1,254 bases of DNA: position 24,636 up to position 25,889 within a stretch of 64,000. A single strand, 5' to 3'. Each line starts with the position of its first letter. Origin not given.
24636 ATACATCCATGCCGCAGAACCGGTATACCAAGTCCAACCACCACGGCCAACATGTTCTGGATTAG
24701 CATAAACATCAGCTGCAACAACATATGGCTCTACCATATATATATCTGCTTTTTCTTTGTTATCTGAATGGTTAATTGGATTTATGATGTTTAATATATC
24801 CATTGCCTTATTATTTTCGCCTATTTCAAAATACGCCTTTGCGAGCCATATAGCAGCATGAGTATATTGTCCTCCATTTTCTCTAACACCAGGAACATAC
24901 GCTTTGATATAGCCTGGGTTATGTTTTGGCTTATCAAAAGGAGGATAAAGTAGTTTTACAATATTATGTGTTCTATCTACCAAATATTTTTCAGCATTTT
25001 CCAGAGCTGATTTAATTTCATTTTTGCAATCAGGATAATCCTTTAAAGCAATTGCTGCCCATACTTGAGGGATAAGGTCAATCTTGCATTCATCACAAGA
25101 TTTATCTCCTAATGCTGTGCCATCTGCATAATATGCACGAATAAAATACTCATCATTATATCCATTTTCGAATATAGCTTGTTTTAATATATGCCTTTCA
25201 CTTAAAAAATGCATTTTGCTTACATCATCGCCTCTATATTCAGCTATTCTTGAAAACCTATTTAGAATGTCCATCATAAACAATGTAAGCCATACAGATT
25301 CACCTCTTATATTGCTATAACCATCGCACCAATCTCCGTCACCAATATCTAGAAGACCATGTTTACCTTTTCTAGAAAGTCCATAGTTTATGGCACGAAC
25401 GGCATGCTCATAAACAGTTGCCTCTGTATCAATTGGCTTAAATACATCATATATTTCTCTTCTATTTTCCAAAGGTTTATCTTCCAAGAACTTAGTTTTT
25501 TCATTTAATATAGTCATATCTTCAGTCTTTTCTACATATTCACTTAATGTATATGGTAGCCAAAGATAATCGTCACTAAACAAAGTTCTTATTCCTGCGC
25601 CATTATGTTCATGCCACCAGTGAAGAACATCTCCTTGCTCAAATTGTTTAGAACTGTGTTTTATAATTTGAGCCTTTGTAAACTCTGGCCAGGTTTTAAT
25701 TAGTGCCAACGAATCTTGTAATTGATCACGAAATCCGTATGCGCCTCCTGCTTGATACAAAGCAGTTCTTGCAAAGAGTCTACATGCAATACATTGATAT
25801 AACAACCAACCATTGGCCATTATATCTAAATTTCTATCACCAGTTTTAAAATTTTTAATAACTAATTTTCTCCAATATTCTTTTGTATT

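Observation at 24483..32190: Cyclic beta-1,2-glucan synthase homolog split into two ORFs at a domain boundary, with a 13-nt out-of-frame junction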

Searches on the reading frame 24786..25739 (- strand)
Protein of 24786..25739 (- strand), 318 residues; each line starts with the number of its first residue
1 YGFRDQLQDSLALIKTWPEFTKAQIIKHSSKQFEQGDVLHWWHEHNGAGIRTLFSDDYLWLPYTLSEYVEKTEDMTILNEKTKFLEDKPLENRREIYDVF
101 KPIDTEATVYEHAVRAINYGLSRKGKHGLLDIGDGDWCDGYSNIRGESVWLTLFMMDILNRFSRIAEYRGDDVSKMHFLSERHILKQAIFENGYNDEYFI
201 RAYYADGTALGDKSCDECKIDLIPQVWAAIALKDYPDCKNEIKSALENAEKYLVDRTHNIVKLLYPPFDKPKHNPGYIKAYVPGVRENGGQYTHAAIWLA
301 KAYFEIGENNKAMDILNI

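Call 32: search_solved_structures(query=window:24786-25739:-, max_evalue=1e-10, show_alignments=2)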
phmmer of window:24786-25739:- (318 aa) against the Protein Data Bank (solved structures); distinct sequences matched with E-value up to 1e-10: 15.
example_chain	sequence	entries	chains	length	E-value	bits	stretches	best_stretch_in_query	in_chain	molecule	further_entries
8rf9_A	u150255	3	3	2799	9.7e-73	248.3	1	1-312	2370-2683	Cyclic beta 1-2 glucan synthetase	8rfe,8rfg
8rf0_A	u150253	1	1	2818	9.8e-73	248.3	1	1-312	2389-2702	Cyclic beta-(1,2)-glucan synthase NdvB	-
8ho9_A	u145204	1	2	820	9e-26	93.9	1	2-314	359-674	Cellobiose phosphorylase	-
8hob_A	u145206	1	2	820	2e-25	92.8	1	2-314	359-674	Cellobiose phosphorylase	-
3qde_A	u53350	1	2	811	1.6e-24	89.9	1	2-314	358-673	Cellobiose phosphorylase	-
8ho7_A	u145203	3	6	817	1.6e-24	89.8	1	2-314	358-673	Cellobiose phosphorylase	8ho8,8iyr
3s4c_A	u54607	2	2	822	2e-24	89.6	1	2-315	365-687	Lactose Phosphorylase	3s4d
3rrs_A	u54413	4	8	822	1.3e-23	86.8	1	2-315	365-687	Cellobiose phosphorylase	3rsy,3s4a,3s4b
2cqs_A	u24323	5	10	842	9.1e-23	84.1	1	2-314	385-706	Cellobiose Phosphorylase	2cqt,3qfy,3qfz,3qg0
3afj_A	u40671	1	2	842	1.3e-22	83.6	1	2-314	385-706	Cellobiose Phosphorylase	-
3act_A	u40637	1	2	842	8.5e-22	80.9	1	2-314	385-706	Cellobiose Phosphorylase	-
3acs_A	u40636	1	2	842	1.9e-21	79.7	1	2-314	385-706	Cellobiose Phosphorylase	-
4zle_A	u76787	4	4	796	4.9e-20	75.1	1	4-316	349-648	Putative b-glycan phosphorylase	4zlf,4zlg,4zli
8bou_A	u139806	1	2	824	8.8e-17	64.4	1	1-307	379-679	N,N'-diacetylchitobiose phosphorylase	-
1v7v_A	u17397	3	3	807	1.2e-12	50.8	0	49-314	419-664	chitobiose phosphorylase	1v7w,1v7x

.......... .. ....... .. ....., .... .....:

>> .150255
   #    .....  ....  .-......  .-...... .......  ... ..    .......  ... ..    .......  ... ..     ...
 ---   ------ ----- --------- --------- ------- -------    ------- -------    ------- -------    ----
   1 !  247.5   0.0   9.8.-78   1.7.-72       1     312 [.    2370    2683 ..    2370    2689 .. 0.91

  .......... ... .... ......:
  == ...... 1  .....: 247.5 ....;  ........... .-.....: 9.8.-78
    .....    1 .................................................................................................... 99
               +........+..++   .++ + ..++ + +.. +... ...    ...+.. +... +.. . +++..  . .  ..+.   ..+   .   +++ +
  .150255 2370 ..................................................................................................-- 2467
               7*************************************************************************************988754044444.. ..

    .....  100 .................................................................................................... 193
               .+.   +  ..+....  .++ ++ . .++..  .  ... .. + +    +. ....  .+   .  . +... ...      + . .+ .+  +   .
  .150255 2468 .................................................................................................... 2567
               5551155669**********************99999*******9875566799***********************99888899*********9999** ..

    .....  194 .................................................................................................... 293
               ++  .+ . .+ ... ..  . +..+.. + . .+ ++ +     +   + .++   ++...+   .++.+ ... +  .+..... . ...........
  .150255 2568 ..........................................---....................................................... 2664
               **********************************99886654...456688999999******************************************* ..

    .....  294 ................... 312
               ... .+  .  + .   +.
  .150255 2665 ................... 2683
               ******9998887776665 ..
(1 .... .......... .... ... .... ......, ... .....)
